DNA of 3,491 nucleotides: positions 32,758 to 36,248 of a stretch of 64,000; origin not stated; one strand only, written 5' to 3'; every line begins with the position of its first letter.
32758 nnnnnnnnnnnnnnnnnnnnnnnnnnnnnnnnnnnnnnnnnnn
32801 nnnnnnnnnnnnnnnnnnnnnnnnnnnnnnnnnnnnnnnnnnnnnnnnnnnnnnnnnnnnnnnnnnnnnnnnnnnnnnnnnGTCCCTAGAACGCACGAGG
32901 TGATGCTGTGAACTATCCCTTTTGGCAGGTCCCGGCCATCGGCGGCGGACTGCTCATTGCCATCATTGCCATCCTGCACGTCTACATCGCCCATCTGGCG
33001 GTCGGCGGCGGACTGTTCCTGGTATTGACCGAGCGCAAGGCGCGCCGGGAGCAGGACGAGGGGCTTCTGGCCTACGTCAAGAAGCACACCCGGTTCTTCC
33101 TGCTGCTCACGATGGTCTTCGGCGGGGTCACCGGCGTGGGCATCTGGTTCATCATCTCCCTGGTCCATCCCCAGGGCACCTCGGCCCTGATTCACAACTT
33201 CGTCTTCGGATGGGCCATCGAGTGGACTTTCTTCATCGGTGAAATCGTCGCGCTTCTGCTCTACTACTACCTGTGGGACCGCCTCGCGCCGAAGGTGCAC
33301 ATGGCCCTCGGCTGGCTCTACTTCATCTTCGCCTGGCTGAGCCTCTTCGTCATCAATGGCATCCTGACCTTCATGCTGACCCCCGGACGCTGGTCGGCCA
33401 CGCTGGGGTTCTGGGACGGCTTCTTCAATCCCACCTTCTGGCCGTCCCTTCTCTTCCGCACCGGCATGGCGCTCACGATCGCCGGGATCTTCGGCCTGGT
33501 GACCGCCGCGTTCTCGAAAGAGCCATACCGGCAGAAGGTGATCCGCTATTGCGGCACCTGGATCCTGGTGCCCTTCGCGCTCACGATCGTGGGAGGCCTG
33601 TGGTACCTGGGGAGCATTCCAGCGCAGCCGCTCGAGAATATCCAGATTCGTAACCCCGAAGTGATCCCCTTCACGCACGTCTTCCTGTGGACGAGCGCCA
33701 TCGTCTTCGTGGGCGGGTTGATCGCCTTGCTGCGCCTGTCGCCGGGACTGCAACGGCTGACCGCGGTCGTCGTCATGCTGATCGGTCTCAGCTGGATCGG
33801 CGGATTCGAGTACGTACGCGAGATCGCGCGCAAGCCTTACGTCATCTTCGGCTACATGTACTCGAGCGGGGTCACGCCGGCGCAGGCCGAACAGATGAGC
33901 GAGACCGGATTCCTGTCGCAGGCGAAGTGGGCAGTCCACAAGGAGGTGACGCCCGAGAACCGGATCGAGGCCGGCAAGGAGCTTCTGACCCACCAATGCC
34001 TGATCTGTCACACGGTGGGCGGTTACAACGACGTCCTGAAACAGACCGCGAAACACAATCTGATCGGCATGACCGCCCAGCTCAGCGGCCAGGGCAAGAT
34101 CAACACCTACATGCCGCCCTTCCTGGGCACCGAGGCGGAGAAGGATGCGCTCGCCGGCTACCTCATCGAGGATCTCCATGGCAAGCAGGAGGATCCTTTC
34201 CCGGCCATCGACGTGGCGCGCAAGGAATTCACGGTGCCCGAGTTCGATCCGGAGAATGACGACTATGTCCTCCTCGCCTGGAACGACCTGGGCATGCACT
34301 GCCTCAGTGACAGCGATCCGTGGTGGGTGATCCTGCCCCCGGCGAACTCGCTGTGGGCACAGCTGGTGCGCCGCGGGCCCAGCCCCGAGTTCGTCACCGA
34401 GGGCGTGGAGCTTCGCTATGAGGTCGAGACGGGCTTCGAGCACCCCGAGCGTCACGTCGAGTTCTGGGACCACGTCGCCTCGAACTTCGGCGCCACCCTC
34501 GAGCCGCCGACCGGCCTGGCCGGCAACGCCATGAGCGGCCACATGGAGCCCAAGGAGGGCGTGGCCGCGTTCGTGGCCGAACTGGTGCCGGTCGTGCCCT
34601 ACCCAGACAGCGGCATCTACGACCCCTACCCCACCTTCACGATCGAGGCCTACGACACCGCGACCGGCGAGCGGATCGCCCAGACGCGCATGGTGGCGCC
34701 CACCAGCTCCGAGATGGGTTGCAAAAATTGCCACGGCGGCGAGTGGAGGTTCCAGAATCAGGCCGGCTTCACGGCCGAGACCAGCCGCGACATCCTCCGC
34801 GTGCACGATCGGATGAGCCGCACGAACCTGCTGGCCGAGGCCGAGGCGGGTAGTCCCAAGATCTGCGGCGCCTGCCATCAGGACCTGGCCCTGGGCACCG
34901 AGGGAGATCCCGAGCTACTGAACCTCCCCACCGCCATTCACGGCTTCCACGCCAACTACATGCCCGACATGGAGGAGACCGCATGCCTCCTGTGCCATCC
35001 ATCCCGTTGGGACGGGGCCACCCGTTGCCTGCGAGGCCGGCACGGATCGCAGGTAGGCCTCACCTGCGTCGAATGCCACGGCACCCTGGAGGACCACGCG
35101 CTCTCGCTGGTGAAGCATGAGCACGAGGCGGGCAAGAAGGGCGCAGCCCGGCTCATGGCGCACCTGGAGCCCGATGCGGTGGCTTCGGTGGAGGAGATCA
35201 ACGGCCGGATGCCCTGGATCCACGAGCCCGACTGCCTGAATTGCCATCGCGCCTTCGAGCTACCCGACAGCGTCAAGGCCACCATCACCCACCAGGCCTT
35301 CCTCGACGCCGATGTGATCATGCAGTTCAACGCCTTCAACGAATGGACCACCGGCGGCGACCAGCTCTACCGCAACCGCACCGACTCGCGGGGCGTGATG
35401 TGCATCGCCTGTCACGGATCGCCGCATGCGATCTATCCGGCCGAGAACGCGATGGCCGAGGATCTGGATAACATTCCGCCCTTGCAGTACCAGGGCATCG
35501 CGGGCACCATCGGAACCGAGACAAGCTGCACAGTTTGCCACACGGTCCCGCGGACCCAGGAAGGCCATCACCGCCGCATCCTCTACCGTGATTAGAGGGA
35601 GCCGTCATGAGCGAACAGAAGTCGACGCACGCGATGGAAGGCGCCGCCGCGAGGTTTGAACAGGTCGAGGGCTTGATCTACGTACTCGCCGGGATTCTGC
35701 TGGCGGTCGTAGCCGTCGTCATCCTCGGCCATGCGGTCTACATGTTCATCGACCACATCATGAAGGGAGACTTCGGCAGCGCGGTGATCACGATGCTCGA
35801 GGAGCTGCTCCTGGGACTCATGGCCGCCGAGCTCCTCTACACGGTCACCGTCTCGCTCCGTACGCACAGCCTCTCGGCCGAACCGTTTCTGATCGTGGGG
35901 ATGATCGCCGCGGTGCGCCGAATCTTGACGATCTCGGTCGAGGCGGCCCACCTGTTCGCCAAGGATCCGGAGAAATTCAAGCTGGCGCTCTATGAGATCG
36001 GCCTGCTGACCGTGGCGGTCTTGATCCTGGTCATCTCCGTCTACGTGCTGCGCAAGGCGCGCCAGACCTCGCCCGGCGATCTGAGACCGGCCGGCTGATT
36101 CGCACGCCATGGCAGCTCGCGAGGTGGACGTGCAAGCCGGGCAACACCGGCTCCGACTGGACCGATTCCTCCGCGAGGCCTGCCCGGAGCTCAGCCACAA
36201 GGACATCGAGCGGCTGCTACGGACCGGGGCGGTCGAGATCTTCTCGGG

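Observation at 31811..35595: Tandem CydA-like membrane subunits, the second fused to an octaheme c-type cytochrome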

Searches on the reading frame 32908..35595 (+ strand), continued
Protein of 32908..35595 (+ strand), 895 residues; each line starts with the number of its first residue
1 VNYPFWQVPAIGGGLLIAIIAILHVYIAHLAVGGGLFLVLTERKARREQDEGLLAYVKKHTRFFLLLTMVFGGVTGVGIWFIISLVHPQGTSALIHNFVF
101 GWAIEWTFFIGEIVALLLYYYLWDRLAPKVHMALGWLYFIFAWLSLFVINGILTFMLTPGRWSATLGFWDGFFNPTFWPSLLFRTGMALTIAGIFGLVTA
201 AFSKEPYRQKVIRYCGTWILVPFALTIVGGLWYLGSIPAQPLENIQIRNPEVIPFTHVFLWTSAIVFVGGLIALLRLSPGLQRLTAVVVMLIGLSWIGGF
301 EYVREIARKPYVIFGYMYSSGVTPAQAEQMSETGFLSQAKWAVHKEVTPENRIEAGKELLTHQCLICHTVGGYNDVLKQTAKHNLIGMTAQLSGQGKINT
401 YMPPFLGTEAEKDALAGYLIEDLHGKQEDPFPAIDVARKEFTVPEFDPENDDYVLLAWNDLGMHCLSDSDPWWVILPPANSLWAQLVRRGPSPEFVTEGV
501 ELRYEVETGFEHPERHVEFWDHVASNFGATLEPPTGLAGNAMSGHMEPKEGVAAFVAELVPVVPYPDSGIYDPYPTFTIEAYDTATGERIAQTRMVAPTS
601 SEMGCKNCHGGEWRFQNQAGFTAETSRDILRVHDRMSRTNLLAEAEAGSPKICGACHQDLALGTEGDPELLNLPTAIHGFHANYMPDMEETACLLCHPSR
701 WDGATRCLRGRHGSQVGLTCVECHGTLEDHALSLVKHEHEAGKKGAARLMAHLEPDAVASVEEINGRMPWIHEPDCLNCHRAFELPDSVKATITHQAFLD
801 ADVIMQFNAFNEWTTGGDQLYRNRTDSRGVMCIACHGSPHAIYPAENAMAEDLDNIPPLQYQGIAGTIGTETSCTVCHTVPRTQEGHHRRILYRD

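Call 51: search_protein_families(library=pfam, proteins=[L037:13164-14183:+, L030:3905-4825:+, L024:14474-15844:+, L032:1335-1778:+, L015:14536-15234:-, L015:16369-17511:-, L008:7822-8646:+, L057:101-868:+, L022:7212-8285:-, L031:5243-6766:+], max_evalue=0.001)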
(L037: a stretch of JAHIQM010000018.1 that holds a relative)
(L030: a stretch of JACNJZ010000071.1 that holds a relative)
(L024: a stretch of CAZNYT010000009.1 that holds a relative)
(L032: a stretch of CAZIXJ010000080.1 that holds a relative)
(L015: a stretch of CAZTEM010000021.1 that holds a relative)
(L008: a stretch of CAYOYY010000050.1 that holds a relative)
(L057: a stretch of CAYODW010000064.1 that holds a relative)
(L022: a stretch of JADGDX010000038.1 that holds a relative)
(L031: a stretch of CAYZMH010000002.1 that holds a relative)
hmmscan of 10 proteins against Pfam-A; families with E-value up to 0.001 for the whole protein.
L037:13164-14183:+ (339 aa): 4 families
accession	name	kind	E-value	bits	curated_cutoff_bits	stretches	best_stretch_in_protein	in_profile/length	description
PF02518.31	HATPase_c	-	6.3e-28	97.9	26.4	1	230-335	3-109/111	Histidine kinase-, DNA gyrase B-, and HSP90-like ATPase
PF00512.31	HisKA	-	9.7e-10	38.8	26.9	1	114-183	3-63/66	His Kinase A (phospho-acceptor) domain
PF14501.12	HATPase_c_5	-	7e-06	26.3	22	1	231-321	4-90/102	GHKL domain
PF13589.12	HATPase_c_3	-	0.00043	20.8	25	1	233-286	3-54/137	Histidine kinase-, DNA gyrase B-, and HSP90-like ATPase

L030:3905-4825:+ (306 aa): 2 families
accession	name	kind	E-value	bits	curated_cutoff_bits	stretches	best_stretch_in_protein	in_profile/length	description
PF00990.26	GGDEF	-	8.2e-40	136.7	23.8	1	143-299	2-161/161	Diguanylate cyclase, GGDEF domain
PF00072.30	Response_reg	-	1.3e-29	103.1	30.2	1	16-125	1-110/111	Response regulator receiver domain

L024:14474-15844:+ (456 aa): 11 families
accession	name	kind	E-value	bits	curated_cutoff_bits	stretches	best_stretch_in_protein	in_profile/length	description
PF00158.32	Sigma54_activat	-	9.3e-71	237.4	20.2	1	145-311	1-167/168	Sigma-54 interaction domain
PF00072.30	Response_reg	-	2.7e-32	111.7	30.2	1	8-116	2-110/111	Response regulator receiver domain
PF25601.1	AAA_lid_14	-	7.5e-28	96.6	27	1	317-398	1-82/87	AAA+ ATPase lid domain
PF14532.12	Sigma54_activ_2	-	9.5e-22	78.2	25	1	146-316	1-138/138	Sigma-54 interaction domain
PF02954.25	HTH_8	-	2.7e-15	56.2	22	1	409-449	2-42/42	Bacterial regulatory protein, Fis family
PF07728.20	AAA_5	-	3.2e-06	27.6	22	1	169-288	2-124/139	AAA domain (dynein-related subfamily)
PF01078.27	Mg_chelatase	-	6e-06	26.2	20.3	0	224-266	93-135/207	Magnesium chelatase, subunit ChlI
PF00004.35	AAA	-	1.1e-05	26.4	21.2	1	169-304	1-129/131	ATPase family associated with various cellular activities (AAA)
PF13191.12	AAA_16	-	1.4e-05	26.1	32.6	1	145-221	2-85/167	AAA ATPase domain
PF13556.12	HTH_30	-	0.0001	22.5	27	1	423-448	10-35/59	PucR C-terminal helix-turn-helix domain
PF18024.7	HTH_50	-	0.00021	21.3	27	1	407-451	6-49/50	Helix-turn-helix domain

L032:1335-1778:+ (147 aa): 1 family
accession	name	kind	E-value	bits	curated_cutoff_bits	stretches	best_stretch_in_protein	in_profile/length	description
PF06146.17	PsiE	-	5.7e-09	36.6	23.9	1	12-139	2-120/122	Phosphate-starvation-inducible E family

L015:14536-15234:- (232 aa): 3 families
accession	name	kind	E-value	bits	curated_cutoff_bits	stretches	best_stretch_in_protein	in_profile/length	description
PF00005.33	ABC_tran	-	7.5e-33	114.5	25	1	30-180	2-137/137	ABC transporter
PF02463.25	SMC_N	-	1e-05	25.5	40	1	137-226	122-213/220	RecF/RecN/SMC N terminal domain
PF13481.12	AAA_25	-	0.00014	22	27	0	36-73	30-65/195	AAA domain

L015:16369-17511:- (380 aa): 2 families
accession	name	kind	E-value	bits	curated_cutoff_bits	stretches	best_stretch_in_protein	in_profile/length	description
PF16576.10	HlyD_D23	-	2.3e-18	66.7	30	1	43-277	5-192/214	Barrel-sandwich domain of CusB or HlyD membrane-fusion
PF13437.12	HlyD_3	-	3.3e-16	60.4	22.2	1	195-275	1-82/106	HlyD family secretion protein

L008:7822-8646:+ (274 aa): 4 families
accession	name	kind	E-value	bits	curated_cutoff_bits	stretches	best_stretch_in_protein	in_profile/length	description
PF21082.3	MS_channel_3rd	-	1.7e-20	73.6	21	1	176-258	1-88/88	Mechanosensitive ion channel MscS, C-terminal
PF00924.24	MS_channel_2nd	-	4.5e-20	72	20.2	1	103-169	1-67/68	Mechanosensitive ion channel, beta-domain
PF05552.17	MS_channel_1st_1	-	8.6e-10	38.8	22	1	15-54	11-50/50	Mechanosensitive ion channel, conserved TM helix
PF21088.3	MS_channel_1st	-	8.1e-09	35.7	23.1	1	61-102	1-42/42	Mechanosensitive ion channel, transmembrane helices 2/3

L057:101-868:+ (255 aa): 2 families
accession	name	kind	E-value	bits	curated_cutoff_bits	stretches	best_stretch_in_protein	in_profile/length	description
PF13513.12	HEAT_EZ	-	1.8e-06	28.8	27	1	157-201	4-52/55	HEAT-like repeat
PF13646.12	HEAT_2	-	7.5e-05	23.4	27.7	0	152-214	12-68/88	HEAT repeats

L022:7212-8285:- (357 aa): 1 family
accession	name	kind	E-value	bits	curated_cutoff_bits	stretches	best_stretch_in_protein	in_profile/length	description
PF02608.20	Bmp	-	1.3e-59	202.1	24.1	1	29-323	3-299/301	ABC transporter substrate-binding protein PnrA-like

L031:5243-6766:+ (507 aa): 2 families
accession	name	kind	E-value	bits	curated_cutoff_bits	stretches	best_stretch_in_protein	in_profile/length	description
PF02781.21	G6PD_C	-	9.1e-120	399.6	27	1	193-492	1-296/296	Glucose-6-phosphate dehydrogenase, C-terminal domain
PF00479.28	G6PD_N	-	2.4e-64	217.8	22.1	1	10-191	1-183/183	Glucose-6-phosphate dehydrogenase, NAD binding domain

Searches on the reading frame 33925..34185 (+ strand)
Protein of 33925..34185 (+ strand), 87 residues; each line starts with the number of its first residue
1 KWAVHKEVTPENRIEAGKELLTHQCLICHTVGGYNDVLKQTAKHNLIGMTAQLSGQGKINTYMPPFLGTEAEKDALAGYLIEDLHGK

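Call 39: search_protein_families(library=pfam, proteins=[window:33925-34185:+], max_evalue=1)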
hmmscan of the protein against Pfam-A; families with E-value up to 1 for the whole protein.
window:33925-34185:+ (87 aa): 4 families
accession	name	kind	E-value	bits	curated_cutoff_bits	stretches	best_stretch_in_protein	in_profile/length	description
PF13442.11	Cytochrome_CBB3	-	3e-06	27.9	27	1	13-80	2-68/68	Cytochrome C oxidase, cbb3-type, subunit III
PF00034.26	Cytochrom_C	-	0.0053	18.5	21.3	1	14-45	1-29/90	Cytochrome c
PF12827.12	Peroxin-22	-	0.077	13.2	26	1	12-62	54-100/110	Peroxisomal biogenesis protein family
PF05128.17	DUF697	-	0.2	11.8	27.7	1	8-70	69-130/162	Domain of unknown function (DUF697)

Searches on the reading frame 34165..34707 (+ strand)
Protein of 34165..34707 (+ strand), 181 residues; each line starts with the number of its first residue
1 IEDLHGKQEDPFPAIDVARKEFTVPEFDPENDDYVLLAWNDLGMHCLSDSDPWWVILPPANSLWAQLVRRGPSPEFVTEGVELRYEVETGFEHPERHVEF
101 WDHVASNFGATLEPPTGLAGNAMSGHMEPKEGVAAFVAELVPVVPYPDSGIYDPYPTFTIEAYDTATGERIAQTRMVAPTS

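Call 39: search_protein_families(library=pfam, proteins=[window:34165-34707:+], max_evalue=1)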
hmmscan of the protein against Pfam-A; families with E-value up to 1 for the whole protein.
window:34165-34707:+ (181 aa): 0 families

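Call 40: search_protein_families(library=ncbifam, proteins=[window:34165-34707:+], max_evalue=1)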
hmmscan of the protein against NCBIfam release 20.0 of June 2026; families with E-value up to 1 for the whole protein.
window:34165-34707:+ (181 aa): 0 families

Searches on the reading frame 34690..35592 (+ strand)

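Call 39: search_protein_families(library=pfam, proteins=[window:34690-35592:+], max_evalue=1)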
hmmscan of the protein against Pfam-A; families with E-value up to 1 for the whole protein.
window:34690-35592:+ (301 aa): 5 families
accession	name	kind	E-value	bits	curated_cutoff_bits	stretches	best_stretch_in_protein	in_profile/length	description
PF14522.11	Cytochrome_C7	-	1.1e-10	41.6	24.8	3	181-285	15-67/67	Cytochrome c7 and related cytochrome c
PF14537.11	Cytochrom_c3_2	-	1.5e-07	32.2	25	2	233-287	24-67/79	Cytochrome c3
PF11845.13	Tll0287-like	-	0.0027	18.6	24.1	1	206-250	74-123/144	Tll0287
PF13435.11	Cytochrome_C554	-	0.0058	18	20.8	0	225-243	66-84/84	Cytochrome c554 and c-prime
PF09699.15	Paired_CXXCH_1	-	0.13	12.5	20.6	0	47-66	23-39/41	Doubled CXXCH motif (Paired_CXXCH_1)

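Call 40: search_protein_families(library=ncbifam, proteins=[window:34690-35592:+], max_evalue=1)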
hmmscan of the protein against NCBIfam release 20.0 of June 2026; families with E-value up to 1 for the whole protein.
window:34690-35592:+ (301 aa): 2 families
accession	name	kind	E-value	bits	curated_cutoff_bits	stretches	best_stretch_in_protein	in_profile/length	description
NF033196.2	c_type_nonphoto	exception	0.00013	22.1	70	1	120-190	24-95/98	c-type cytochrome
NF058586.1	HNHNucHlpB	equivalog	0.3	11.5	130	1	235-266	37-67/99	HNH nuclease-like protein HlpB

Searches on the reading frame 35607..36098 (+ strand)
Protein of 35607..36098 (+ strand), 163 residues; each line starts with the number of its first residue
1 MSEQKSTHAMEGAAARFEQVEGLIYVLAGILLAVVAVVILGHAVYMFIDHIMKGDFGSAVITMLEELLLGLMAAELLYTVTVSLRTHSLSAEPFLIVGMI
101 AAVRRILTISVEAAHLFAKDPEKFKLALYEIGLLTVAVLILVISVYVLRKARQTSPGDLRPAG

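Call 3: search_protein_families(library=pfam, proteins=[window:35607-36098:+], max_evalue=0.01)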
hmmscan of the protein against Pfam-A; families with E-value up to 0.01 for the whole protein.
window:35607-36098:+ (163 aa): 1 family
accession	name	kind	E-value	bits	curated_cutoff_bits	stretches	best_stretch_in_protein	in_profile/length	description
PF06146.17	PsiE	-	8.7e-12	45.7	23.9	1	26-152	4-121/122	Phosphate-starvation-inducible E family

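Call 4: search_protein_families(library=ncbifam, proteins=[window:35607-36098:+], max_evalue=0.01)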
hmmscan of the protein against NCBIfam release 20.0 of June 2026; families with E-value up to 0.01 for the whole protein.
window:35607-36098:+ (163 aa): 1 family
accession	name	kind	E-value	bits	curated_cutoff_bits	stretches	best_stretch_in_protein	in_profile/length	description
NF002763.0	PRK02833.1-1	equivalog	7.3e-06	25.8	138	1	13-112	7-107/143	phosphate-starvation-inducible protein PsiE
